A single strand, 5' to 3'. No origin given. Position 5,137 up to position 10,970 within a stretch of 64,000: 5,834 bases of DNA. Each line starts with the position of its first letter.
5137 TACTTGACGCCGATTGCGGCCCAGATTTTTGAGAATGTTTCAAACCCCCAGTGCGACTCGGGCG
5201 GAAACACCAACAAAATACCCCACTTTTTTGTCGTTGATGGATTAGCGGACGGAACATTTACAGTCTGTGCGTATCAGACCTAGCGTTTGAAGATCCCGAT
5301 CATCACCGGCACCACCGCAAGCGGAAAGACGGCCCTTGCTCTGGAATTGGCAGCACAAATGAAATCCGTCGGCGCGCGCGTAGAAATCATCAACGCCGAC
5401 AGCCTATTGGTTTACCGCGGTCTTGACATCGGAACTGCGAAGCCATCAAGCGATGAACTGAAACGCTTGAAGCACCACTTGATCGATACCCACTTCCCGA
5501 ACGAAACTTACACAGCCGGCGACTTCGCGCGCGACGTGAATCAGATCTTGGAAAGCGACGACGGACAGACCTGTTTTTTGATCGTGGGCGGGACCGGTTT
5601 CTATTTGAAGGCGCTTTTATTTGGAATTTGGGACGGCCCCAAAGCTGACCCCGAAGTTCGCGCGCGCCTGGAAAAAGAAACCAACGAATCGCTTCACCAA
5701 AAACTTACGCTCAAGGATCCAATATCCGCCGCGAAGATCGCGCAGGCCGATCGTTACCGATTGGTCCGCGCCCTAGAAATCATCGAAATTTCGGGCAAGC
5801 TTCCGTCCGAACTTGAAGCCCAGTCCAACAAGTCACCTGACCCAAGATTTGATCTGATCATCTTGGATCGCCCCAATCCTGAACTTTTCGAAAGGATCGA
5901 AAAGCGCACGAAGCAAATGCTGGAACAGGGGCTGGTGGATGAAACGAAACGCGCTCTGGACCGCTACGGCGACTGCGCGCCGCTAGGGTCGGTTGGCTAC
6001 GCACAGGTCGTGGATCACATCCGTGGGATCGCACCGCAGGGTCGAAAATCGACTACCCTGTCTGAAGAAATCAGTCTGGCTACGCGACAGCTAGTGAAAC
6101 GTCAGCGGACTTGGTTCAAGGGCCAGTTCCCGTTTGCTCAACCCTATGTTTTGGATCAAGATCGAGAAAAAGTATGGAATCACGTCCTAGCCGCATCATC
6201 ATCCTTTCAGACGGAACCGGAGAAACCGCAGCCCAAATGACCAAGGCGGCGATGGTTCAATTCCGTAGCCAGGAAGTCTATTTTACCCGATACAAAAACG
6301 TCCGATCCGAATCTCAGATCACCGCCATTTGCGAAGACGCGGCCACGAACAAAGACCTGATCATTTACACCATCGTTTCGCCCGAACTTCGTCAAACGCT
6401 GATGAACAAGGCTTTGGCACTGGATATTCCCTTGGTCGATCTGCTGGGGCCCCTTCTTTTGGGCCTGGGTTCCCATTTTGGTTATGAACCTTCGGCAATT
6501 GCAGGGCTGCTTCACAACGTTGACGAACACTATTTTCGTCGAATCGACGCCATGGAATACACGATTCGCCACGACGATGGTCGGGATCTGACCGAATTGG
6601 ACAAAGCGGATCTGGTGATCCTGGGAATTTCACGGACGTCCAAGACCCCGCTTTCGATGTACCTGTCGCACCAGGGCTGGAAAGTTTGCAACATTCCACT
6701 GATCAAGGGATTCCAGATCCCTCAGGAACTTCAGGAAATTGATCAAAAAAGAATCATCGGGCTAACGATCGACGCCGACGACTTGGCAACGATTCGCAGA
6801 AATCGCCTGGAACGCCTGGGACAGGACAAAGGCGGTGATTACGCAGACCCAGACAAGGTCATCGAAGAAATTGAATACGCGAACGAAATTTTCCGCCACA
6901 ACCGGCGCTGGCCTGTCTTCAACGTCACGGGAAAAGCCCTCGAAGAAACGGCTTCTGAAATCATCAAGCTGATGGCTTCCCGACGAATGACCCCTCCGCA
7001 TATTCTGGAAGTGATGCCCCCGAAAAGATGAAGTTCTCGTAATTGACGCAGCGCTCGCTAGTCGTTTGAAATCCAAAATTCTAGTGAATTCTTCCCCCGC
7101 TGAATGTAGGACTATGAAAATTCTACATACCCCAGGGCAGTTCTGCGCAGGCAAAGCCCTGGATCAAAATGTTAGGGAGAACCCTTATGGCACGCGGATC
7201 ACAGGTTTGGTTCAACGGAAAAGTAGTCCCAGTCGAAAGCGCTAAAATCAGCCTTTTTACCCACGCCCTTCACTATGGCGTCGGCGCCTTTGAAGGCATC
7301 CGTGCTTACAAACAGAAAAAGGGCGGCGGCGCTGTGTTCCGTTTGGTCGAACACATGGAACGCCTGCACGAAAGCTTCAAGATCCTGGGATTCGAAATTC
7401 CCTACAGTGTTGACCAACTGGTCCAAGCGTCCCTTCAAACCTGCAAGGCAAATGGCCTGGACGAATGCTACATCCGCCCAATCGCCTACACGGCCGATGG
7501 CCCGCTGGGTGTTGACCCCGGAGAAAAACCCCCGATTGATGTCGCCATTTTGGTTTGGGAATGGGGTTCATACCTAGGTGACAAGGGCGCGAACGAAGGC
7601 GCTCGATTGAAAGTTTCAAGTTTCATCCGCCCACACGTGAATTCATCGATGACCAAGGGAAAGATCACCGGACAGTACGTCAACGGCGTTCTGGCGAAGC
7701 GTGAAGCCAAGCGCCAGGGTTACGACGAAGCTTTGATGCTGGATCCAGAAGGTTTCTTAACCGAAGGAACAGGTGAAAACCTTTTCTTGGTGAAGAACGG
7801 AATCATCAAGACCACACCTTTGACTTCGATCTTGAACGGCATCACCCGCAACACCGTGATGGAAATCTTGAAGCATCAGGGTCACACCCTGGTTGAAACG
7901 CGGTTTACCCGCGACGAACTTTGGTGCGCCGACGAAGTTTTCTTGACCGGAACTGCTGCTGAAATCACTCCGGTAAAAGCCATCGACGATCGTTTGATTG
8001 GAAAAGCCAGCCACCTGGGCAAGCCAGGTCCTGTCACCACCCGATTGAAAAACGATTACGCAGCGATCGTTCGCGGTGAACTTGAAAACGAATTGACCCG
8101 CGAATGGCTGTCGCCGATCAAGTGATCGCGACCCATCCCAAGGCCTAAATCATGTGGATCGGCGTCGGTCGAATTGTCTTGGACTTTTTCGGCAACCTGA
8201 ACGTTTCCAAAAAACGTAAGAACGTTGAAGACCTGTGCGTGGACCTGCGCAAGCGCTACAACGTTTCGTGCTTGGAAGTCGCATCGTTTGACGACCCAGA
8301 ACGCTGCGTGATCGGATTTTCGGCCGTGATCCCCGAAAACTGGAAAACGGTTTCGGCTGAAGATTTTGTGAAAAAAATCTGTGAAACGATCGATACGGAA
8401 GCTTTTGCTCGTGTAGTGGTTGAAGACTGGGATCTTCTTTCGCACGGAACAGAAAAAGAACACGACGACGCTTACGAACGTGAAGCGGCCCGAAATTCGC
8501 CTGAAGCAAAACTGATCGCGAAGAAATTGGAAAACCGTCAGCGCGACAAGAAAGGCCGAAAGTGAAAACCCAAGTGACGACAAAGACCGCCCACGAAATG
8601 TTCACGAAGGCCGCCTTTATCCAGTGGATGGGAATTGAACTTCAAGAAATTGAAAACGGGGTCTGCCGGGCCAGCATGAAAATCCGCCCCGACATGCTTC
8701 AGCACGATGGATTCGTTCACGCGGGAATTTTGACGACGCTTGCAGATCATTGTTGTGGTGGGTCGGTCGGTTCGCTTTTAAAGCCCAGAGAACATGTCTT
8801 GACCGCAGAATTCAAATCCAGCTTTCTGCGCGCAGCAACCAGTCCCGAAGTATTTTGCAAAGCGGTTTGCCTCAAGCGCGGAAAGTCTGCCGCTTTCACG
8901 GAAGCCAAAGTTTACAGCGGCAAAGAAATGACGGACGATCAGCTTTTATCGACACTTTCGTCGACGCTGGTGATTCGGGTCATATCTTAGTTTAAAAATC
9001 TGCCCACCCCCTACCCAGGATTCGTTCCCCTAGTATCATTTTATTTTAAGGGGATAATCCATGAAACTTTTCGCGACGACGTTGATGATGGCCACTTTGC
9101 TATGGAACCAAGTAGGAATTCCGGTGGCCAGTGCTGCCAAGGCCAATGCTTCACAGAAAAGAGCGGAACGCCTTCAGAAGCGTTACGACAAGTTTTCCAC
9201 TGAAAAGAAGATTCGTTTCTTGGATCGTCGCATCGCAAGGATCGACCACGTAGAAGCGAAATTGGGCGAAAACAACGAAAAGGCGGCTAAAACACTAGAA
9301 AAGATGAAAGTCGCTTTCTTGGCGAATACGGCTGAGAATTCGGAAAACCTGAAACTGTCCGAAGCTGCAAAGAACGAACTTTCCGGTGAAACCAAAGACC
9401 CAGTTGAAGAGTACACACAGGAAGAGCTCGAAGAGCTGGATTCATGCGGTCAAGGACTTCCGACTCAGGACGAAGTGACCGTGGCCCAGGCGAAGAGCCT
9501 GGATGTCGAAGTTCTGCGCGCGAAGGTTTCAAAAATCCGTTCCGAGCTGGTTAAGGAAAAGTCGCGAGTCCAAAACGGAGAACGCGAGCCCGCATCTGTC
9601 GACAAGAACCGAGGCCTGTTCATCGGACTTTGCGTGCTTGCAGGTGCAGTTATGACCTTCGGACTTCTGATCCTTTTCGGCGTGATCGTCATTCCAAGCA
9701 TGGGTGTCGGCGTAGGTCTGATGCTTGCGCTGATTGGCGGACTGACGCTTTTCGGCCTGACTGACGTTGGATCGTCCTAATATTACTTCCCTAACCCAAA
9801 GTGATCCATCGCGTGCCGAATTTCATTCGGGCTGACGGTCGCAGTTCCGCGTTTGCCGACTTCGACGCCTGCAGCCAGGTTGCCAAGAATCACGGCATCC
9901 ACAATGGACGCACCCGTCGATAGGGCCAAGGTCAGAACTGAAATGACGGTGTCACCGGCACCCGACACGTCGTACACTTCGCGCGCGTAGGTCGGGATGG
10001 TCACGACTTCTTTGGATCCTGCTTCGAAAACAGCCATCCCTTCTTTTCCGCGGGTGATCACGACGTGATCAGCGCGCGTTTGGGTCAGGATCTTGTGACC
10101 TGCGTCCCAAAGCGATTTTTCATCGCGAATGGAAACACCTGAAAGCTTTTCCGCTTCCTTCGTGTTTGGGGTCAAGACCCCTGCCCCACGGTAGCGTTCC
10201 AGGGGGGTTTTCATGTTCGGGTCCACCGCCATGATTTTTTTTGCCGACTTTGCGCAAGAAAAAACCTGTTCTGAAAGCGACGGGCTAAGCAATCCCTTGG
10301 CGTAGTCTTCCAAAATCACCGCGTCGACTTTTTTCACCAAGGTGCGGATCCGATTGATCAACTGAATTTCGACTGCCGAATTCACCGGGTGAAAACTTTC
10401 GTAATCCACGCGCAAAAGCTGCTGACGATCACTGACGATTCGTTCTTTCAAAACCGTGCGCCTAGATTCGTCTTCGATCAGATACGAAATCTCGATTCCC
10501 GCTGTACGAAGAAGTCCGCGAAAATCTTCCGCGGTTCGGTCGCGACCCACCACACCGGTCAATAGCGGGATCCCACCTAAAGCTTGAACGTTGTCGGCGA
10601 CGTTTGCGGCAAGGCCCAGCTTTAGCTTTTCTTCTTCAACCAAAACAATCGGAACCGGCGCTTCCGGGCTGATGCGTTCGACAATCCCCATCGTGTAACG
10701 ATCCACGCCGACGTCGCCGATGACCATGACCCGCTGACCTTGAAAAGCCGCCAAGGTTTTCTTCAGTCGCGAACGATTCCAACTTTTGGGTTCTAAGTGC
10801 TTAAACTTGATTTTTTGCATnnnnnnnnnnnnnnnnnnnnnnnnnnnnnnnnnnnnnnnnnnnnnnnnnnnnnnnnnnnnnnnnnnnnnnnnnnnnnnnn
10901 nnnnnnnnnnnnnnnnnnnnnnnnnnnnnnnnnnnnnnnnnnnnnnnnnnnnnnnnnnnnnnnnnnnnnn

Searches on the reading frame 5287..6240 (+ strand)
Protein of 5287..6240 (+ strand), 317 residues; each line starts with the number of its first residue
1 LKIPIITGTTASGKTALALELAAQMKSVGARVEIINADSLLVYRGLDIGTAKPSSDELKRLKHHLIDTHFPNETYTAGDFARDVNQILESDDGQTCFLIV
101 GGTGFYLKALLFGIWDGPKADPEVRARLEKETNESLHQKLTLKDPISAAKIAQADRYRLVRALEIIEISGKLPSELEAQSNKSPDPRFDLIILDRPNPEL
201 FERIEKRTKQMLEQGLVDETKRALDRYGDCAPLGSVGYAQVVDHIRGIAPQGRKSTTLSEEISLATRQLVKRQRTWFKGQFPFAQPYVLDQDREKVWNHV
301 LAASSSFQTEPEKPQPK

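Call 50: search_protein_families(library=pfam, proteins=[window:5287-6240:+], max_evalue=0.001)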
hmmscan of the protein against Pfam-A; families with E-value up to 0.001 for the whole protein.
window:5287-6240:+ (317 aa): 3 families
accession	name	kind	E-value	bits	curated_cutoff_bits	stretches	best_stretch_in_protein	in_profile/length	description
PF01715.23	IPPT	-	1.2e-66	225.3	23.6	1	42-279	2-242/243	IPP transferase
PF13238.12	AAA_18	-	6.5e-07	30.3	29.4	0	5-63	2-56/128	AAA domain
PF01745.22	IPT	-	4.1e-05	23.5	20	1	1-83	1-79/233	Isopentenyl transferase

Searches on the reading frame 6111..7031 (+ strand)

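Call 50: search_protein_families(library=pfam, proteins=[window:6111-7031:+], max_evalue=0.001)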
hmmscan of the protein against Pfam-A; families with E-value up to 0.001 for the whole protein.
window:6111-7031:+ (306 aa): 1 family
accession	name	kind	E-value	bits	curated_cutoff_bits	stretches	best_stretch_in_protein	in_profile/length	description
PF03618.20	Kinase-PPPase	-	2.2e-91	306.5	23.5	1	29-285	1-256/256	Kinase/pyrophosphorylase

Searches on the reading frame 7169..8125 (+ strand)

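Call 50: search_protein_families(library=pfam, proteins=[window:7169-8125:+], max_evalue=0.001)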
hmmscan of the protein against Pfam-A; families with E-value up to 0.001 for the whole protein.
window:7169-8125:+ (318 aa): 1 family
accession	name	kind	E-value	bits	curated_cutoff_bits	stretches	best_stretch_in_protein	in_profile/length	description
PF01063.24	Aminotran_4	-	3.8e-50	171.3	28.5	1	39-272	1-223/223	Amino-transferase class IV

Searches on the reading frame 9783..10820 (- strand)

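Call 50: search_protein_families(library=pfam, proteins=[window:9783-10820:-], max_evalue=0.001)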
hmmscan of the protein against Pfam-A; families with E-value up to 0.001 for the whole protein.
window:9783-10820:- (345 aa): 3 families
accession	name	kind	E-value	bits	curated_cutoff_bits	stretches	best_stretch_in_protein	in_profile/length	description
PF00294.29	PfkB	-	2.9e-43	148.8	25.8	1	47-331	18-300/302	pfkB family carbohydrate kinase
PF08543.17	Phos_pyr_kin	-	1.8e-09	37.8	27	1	209-310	116-221/246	Phosphomethylpyrimidine kinase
PF01256.23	Carb_kinase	-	1.4e-05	25.2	27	1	207-317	111-216/242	NAD(P)H-hydrate dehydratase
